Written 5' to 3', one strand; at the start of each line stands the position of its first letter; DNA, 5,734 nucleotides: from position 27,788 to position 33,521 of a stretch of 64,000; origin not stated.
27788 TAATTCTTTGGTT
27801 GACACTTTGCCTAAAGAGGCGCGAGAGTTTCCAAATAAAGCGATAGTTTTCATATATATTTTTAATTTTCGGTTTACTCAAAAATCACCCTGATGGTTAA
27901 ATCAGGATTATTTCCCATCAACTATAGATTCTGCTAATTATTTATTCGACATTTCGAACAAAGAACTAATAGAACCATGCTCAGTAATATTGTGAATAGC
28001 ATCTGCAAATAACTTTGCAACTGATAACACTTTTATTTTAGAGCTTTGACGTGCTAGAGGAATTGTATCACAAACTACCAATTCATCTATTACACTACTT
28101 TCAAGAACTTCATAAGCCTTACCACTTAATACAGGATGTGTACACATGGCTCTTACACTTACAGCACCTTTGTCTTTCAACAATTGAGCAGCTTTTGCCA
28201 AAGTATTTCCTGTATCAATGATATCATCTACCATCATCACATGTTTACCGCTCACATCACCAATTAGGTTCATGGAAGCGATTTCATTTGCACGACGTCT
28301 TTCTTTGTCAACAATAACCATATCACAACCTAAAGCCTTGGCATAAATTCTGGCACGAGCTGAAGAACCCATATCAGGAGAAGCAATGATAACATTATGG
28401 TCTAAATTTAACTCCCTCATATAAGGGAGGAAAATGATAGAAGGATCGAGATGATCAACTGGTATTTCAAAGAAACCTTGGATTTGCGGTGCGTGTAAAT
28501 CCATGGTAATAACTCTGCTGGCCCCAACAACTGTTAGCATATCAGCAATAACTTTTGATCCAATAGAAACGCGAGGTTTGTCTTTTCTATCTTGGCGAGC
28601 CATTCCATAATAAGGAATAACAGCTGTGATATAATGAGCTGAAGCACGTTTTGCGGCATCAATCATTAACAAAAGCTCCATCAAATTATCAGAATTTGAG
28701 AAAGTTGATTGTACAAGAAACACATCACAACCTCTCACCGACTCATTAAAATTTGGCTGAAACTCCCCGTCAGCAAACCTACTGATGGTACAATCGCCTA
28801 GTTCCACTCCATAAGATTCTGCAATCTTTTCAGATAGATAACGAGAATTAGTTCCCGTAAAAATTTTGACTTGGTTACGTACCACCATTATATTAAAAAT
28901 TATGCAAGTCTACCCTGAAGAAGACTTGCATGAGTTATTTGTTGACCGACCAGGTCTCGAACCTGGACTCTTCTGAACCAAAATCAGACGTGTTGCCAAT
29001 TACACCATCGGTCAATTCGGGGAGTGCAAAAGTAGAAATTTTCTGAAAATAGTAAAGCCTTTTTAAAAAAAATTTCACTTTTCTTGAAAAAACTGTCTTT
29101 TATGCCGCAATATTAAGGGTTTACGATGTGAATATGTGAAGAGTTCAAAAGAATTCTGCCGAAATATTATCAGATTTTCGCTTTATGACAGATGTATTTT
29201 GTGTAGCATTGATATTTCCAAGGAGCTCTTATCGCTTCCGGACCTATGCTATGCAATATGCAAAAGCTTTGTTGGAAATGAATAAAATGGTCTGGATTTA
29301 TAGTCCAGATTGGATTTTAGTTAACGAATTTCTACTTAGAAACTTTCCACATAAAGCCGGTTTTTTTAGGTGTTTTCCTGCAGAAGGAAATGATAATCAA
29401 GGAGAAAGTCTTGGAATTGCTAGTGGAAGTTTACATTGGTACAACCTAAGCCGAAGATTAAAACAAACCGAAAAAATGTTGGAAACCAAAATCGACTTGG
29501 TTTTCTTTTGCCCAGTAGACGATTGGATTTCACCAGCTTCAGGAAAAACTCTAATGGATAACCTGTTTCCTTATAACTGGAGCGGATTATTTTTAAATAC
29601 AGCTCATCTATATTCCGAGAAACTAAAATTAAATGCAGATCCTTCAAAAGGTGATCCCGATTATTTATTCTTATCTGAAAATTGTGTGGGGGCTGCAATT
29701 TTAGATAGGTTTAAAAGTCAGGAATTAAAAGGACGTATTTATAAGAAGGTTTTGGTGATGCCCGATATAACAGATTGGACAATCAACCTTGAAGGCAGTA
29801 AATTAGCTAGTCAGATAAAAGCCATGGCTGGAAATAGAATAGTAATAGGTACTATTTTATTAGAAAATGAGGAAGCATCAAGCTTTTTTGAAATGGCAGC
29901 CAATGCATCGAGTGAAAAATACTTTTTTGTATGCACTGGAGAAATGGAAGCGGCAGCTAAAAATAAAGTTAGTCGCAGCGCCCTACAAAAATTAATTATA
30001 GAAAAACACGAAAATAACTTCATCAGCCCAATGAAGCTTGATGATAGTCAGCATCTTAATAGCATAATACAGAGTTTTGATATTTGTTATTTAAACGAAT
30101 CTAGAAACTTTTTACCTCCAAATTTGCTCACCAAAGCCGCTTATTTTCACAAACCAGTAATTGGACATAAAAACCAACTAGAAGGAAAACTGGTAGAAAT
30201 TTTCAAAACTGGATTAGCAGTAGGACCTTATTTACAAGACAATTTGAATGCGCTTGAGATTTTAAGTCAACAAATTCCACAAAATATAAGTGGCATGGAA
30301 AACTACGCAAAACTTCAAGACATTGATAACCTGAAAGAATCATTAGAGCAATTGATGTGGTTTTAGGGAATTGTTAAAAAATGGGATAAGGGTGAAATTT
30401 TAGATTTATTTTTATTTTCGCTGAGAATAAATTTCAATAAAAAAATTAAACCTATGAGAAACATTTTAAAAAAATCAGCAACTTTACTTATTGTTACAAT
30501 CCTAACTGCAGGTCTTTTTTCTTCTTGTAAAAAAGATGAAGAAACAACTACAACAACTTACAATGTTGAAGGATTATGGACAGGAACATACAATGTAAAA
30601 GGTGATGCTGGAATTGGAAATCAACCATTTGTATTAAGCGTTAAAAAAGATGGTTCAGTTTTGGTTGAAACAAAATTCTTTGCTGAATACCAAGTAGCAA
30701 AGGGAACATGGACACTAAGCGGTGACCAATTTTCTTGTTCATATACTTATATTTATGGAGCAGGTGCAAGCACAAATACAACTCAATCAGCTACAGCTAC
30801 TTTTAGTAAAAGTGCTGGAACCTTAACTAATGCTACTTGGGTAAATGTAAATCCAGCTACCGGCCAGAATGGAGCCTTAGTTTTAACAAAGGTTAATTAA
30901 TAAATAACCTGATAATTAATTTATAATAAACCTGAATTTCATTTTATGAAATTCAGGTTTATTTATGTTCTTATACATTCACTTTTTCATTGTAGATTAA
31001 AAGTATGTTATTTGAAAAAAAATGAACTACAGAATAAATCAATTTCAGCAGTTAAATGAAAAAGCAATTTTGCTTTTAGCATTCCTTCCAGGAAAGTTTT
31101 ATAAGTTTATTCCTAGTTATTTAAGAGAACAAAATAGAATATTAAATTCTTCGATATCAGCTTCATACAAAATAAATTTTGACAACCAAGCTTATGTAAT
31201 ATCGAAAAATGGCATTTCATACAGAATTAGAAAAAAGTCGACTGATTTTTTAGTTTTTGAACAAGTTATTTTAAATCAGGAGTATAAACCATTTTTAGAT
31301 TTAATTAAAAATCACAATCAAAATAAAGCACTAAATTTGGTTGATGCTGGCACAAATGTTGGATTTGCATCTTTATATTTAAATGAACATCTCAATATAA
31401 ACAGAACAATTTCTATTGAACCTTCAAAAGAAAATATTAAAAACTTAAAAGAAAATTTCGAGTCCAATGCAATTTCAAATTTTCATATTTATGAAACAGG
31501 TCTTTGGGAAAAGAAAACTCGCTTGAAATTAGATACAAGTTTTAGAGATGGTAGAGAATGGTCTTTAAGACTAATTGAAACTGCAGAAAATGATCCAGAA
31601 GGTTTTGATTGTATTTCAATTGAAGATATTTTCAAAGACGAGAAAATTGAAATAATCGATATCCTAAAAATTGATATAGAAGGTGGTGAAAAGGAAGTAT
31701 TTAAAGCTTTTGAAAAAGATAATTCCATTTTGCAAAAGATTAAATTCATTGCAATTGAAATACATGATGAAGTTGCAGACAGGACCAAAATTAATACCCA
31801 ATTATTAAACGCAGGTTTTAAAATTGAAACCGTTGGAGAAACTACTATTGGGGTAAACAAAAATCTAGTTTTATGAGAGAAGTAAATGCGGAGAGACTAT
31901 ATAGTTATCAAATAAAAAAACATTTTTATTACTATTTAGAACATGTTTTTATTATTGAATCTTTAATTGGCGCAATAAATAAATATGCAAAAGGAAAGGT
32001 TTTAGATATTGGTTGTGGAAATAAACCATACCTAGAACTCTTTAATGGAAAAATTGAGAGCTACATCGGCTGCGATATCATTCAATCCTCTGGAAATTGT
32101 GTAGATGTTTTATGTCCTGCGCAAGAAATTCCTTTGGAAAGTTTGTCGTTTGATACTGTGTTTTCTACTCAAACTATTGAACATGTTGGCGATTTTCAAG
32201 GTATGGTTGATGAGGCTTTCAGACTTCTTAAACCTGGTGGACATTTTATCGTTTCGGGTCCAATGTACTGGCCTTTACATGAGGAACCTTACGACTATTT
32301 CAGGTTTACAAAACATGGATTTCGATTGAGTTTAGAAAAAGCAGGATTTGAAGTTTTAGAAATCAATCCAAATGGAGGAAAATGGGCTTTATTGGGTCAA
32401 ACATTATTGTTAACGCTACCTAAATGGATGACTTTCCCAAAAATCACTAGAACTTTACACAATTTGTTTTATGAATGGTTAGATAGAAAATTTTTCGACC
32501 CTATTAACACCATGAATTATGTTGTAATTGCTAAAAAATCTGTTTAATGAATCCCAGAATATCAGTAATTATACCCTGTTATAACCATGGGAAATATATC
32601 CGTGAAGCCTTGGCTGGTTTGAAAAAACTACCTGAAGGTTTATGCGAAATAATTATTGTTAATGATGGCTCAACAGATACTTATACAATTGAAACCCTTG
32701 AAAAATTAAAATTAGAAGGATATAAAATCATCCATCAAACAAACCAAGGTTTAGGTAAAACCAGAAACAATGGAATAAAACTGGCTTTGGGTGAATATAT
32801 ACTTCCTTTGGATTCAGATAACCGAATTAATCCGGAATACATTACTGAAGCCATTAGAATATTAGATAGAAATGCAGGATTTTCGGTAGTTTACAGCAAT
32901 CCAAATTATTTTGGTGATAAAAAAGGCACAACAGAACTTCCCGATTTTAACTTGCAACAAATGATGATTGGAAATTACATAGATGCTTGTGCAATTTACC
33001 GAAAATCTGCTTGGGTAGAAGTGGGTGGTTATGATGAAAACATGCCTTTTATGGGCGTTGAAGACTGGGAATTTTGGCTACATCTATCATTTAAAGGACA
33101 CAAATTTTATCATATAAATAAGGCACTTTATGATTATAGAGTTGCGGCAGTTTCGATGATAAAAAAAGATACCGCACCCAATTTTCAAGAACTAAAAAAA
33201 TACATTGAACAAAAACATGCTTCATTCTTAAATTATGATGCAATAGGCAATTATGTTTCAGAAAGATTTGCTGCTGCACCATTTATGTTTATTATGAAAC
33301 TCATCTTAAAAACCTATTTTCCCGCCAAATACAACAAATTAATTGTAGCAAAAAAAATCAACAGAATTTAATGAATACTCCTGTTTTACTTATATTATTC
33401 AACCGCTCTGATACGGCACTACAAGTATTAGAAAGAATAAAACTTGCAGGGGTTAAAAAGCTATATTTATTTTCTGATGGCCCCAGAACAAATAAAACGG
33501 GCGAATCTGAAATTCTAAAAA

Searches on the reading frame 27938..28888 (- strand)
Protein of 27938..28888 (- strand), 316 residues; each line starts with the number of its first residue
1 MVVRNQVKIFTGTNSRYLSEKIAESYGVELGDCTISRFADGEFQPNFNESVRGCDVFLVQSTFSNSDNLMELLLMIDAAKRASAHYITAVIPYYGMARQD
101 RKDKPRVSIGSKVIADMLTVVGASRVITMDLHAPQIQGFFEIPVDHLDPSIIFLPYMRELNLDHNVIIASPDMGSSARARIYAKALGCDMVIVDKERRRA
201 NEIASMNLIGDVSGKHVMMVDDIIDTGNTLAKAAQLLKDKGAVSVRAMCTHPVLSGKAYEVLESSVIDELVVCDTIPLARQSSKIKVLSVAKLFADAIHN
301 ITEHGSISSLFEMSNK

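Call 74: search_protein_families(library=pfam, proteins=[window:27938-28888:-], max_evalue=0.001)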
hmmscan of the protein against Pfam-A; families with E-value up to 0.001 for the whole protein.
window:27938-28888:- (316 aa): 4 families
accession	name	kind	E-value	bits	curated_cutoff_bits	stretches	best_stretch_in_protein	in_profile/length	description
PF13793.12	Pribosyltran_N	-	6.9e-48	161.8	25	1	7-122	1-117/117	N-terminal domain of ribose phosphate pyrophosphokinase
PF14572.12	Pribosyl_synth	-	9.9e-28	97.8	27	1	202-311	71-183/184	Phosphoribosyl synthetase-associated domain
PF00156.33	Pribosyltran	-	3e-18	66.1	26.3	1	160-251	22-124/158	Phosphoribosyl transferase domain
PF14681.12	UPRTase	-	0.00068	19.6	27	0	193-248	99-154/206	Uracil phosphoribosyltransferase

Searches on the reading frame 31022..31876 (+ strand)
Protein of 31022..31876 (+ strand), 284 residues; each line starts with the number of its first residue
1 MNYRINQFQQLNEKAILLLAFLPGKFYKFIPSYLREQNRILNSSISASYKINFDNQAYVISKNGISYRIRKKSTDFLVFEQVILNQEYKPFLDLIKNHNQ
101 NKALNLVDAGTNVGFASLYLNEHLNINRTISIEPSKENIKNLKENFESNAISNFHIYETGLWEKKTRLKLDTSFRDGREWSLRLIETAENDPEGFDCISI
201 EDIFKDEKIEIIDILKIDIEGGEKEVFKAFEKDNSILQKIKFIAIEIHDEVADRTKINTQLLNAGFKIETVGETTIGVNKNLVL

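Call 74: search_protein_families(library=pfam, proteins=[window:31022-31876:+], max_evalue=0.001)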
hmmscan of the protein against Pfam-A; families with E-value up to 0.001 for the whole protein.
window:31022-31876:+ (284 aa): 1 family
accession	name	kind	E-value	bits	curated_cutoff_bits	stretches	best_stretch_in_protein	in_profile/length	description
PF05050.19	Methyltransf_21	-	5.8e-16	59.5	22.7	1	108-267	1-172/173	Methyltransferase FkbM domain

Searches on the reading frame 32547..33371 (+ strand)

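Call 74: search_protein_families(library=pfam, proteins=[window:32547-33371:+], max_evalue=0.001)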
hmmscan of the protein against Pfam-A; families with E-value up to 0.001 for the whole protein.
window:32547-33371:+ (274 aa): 5 families
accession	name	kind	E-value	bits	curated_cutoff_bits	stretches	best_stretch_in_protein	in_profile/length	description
PF00535.33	Glycos_transf_2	-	1.8e-27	96.8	23.3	1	6-130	1-127/168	Glycosyl transferase family 2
PF10111.15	Glyco_tranf_2_2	-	8.3e-18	65.3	27.3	1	6-222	1-234/276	Glycosyltransferase like family 2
PF13641.12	Glyco_tranf_2_3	-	5.9e-09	36.7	27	1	3-205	1-209/230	Glycosyltransferase like family 2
PF13632.12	Glyco_trans_2_3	-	2.7e-05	24.5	27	1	84-256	1-167/198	Glycosyl transferase family group 2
PF02709.20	Glyco_transf_7C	-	0.00061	19.8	23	0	150-194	25-69/78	N-terminal domain of galactosyltransferase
